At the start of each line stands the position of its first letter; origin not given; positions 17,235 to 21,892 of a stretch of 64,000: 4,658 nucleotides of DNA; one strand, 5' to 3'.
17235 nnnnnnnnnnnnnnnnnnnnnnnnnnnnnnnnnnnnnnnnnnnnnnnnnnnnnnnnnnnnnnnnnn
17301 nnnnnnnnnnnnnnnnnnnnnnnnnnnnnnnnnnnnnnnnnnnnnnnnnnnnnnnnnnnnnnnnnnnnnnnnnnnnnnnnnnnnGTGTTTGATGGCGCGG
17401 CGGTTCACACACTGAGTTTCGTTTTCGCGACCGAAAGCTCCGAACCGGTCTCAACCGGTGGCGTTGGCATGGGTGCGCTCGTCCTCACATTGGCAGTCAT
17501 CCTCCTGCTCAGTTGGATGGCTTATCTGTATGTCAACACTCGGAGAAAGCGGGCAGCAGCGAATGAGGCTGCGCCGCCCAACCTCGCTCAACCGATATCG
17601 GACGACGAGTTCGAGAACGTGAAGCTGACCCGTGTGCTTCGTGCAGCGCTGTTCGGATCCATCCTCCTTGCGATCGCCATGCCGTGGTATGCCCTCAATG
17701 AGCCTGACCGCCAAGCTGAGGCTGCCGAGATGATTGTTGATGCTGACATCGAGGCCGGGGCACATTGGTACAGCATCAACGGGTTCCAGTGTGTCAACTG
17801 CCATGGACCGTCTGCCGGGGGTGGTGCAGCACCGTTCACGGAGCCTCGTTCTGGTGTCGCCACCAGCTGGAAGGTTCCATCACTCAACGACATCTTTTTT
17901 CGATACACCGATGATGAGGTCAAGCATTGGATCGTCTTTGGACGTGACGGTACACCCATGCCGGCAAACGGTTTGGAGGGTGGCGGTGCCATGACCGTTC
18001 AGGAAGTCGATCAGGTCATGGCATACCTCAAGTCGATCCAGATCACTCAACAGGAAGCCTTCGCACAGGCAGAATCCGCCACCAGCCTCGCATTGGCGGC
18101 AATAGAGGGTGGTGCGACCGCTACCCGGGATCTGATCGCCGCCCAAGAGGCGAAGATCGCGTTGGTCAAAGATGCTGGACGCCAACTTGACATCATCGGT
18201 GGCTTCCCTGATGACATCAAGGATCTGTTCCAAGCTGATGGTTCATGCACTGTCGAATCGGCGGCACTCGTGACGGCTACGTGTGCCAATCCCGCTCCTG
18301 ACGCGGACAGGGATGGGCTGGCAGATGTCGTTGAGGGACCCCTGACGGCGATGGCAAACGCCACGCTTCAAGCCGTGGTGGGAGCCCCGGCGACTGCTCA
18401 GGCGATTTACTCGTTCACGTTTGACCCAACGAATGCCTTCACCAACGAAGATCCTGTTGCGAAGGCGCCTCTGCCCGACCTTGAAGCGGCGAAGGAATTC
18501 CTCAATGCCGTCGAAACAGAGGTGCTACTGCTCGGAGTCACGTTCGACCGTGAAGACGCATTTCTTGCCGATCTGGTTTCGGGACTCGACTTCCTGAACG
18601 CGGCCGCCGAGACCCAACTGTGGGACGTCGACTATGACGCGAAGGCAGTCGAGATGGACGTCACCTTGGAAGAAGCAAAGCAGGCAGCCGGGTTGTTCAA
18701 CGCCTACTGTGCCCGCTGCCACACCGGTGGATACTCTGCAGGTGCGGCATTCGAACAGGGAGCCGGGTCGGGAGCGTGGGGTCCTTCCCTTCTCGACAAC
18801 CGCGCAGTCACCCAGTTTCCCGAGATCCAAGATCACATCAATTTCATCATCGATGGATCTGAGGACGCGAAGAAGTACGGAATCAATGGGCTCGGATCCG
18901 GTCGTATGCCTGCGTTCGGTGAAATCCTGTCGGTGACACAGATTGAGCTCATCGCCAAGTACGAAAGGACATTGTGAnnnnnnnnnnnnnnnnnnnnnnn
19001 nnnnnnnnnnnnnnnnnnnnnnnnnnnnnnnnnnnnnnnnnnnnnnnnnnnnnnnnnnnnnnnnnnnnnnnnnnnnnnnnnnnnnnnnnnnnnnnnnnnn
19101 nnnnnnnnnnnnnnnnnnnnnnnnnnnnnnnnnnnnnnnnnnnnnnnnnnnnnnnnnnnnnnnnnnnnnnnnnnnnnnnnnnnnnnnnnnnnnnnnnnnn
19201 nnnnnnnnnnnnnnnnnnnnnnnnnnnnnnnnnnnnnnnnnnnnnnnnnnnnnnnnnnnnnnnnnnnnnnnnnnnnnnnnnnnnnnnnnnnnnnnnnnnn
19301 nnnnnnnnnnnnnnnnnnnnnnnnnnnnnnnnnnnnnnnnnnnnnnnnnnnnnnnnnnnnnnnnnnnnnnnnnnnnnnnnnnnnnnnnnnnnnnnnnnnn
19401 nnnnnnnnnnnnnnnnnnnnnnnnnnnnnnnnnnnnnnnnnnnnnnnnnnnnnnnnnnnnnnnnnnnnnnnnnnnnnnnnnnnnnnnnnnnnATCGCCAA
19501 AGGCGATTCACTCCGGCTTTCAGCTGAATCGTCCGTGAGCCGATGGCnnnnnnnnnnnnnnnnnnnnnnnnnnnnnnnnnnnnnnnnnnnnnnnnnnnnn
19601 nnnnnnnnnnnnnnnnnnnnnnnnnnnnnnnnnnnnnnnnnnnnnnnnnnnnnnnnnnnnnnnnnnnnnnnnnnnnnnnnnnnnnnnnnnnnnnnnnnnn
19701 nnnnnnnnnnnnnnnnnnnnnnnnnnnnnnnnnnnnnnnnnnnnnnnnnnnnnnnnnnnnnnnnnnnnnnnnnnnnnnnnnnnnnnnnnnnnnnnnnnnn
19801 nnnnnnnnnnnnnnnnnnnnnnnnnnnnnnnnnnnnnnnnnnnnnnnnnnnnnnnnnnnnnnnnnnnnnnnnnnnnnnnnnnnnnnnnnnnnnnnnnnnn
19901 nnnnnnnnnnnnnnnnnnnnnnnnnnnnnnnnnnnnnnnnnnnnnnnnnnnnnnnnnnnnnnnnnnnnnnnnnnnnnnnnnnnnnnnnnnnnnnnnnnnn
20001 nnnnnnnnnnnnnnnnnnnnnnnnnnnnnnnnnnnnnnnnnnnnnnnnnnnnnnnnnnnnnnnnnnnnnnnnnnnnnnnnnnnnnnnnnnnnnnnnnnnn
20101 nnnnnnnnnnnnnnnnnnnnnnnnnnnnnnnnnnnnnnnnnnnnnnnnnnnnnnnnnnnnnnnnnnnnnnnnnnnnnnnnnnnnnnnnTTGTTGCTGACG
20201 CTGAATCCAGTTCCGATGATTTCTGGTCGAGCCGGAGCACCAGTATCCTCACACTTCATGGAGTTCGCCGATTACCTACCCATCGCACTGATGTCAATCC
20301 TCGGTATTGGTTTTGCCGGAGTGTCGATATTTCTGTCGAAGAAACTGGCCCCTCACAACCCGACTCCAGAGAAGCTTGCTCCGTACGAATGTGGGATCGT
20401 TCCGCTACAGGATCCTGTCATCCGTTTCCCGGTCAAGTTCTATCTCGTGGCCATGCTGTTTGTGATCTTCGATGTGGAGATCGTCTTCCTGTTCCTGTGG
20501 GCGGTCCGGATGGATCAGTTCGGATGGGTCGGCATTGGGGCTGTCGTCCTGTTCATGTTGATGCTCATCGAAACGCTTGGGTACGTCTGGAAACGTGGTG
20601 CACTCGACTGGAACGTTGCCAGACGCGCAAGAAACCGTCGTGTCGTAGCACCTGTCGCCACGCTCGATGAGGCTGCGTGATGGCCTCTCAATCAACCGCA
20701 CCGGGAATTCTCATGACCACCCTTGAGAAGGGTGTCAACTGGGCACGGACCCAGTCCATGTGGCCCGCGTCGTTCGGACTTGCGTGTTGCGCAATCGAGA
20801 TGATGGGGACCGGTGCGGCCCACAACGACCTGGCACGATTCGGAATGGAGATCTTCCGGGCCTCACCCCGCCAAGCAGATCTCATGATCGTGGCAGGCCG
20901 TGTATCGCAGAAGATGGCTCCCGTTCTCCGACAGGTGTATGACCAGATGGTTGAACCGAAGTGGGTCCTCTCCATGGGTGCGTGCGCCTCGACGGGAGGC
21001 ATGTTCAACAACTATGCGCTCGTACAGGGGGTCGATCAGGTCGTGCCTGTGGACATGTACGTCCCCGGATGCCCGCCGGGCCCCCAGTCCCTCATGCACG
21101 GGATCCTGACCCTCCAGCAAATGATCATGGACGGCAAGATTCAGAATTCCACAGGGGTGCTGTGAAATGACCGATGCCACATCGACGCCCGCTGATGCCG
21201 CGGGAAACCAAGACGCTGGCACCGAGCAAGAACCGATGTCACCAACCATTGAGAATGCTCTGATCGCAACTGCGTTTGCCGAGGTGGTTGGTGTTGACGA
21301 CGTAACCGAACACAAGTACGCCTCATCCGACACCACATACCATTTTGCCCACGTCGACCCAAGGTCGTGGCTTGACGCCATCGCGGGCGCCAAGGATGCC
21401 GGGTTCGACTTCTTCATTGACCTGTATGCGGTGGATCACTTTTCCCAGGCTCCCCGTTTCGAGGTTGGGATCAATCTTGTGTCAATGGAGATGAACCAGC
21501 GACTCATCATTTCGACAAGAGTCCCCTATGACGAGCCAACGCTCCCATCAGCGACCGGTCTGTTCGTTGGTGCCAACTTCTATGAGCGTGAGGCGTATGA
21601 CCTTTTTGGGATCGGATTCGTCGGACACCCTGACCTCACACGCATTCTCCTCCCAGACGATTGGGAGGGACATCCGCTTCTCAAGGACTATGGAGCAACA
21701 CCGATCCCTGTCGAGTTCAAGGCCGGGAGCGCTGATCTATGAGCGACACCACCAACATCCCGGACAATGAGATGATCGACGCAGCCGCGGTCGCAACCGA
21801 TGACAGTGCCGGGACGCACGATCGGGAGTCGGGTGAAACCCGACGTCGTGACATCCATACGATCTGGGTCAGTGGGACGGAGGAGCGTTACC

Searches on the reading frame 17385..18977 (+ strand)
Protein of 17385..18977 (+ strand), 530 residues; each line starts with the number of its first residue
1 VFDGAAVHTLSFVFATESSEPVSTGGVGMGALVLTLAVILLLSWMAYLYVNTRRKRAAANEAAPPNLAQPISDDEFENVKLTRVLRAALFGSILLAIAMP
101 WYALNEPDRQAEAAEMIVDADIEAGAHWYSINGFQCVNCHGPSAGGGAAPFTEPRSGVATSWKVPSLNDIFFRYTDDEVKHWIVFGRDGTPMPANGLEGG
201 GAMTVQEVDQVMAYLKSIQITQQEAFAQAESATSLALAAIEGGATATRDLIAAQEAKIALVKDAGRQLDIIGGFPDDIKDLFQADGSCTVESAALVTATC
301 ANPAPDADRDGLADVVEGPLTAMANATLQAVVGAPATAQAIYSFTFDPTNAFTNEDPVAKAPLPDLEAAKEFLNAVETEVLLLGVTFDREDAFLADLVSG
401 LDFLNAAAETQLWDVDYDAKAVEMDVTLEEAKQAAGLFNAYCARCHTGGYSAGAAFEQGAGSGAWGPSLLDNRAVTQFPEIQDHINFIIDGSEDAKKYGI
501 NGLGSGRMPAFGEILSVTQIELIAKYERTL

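Call 3: search_protein_families(library=pfam, proteins=[window:17385-18977:+], max_evalue=0.1)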
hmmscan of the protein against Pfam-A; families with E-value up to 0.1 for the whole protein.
window:17385-18977:+ (530 aa): 5 families
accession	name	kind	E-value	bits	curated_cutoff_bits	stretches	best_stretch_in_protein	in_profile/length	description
PF13442.11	Cytochrome_CBB3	-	6.9e-15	55.6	27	2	430-526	2-67/68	Cytochrome C oxidase, cbb3-type, subunit III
PF00034.26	Cytochrom_C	-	1.2e-11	46.2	21.3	1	135-218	11-89/90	Cytochrome c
PF14495.11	Cytochrom_C550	-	0.00054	20.1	27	1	411-450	6-45/136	Cytochrome c-550 domain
PF07760.16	DUF1616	-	0.036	13.7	31.6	1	33-120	99-189/307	Protein of unknown function (DUF1616)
PF14522.11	Cytochrome_C7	-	0.069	13.4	24.8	0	127-143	5-23/67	Cytochrome c7 and related cytochrome c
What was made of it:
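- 17385..18977 (+): Di-haem cytochrome c subunit. PF13442 with two stretches (call 3).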

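Call 4: search_protein_families(library=ncbifam, proteins=[window:17385-18977:+], max_evalue=0.1)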
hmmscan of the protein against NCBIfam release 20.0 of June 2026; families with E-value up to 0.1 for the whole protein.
window:17385-18977:+ (530 aa): 9 families
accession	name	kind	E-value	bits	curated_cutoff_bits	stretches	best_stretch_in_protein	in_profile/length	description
TIGR00782.1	ccoP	equivalog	2.3e-08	33.7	179.95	1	403-527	79-189/285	cytochrome-c oxidase, cbb3-type subunit III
NF045773.1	cytochro_C550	exception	5.8e-06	26.3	125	1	93-195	17-102/118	cytochrome c550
NF045930.1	Cytc6PetJCyano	equivalog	1.3e-05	25.1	135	1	429-450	26-47/110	cytochrome c6 PetJ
NF045774.1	cytochro_C551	exception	2.3e-05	24.3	118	0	163-206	62-103/110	cytochrome c551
NF050122.1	bc1_QcrC_actin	exception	7e-05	22.3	200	0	95-147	15-63/253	cytochrome bc1 complex diheme cytochrome c subunit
TIGR04485.1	thiosulf_SoxX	equivalog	0.00059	20.5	61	0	188-217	50-77/78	sulfur oxidation c-type cytochrome SoxX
TIGR03045.1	PS_II_C550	equivalog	0.0011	18.7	177.75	1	409-451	29-71/159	photosystem II cytochrome c-550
NF052248.1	SorU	equivalog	0.015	15.5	100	0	504-526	49-71/72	SorU family sulfite dehydrogenase c-type cytochrome subunit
NF002231.0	PRK01130.1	subfamily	0.045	12.8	189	1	216-272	17-69/230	putative N-acetylmannosamine-6-phosphate 2-epimerase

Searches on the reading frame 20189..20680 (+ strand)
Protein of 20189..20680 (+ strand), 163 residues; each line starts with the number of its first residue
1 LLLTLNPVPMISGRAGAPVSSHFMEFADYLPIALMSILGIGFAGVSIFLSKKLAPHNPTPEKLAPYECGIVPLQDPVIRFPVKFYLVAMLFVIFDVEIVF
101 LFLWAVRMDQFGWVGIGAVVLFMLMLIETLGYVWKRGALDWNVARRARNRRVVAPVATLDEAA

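Call 72: search_protein_families(library=pfam, proteins=[window:20189-20680:+], max_evalue=0.001)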
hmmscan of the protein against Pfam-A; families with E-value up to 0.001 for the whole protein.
window:20189-20680:+ (163 aa): 1 family
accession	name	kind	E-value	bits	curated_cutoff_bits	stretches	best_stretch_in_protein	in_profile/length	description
PF00507.24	Oxidored_q4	-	8.1e-34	116.2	23.3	1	45-141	3-99/99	NADH-ubiquinone/plastoquinone oxidoreductase, chain 3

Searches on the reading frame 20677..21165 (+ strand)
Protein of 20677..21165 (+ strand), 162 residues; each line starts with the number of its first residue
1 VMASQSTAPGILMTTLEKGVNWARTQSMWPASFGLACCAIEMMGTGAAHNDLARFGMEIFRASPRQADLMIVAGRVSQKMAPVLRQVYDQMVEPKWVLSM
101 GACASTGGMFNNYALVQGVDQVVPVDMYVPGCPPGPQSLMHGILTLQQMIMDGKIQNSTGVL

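Call 72: search_protein_families(library=pfam, proteins=[window:20677-21165:+], max_evalue=0.001)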
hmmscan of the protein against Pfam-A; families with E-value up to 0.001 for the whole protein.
window:20677-21165:+ (162 aa): 1 family
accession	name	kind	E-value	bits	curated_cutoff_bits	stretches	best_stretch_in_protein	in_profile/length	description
PF01058.29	Oxidored_q6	-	5.3e-27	94.5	27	1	37-145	1-127/128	NADH ubiquinone oxidoreductase, 20 Kd subunit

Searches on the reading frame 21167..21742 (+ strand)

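Call 72: search_protein_families(library=pfam, proteins=[window:21167-21742:+], max_evalue=0.001)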
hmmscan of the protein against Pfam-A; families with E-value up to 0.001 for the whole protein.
window:21167-21742:+ (191 aa): 1 family
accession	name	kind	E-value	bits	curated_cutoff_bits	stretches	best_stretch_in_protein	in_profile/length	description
PF00329.25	Complex1_30kDa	-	3.7e-37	128.1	22.5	1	62-177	2-120/124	Respiratory-chain NADH dehydrogenase, 30 Kd subunit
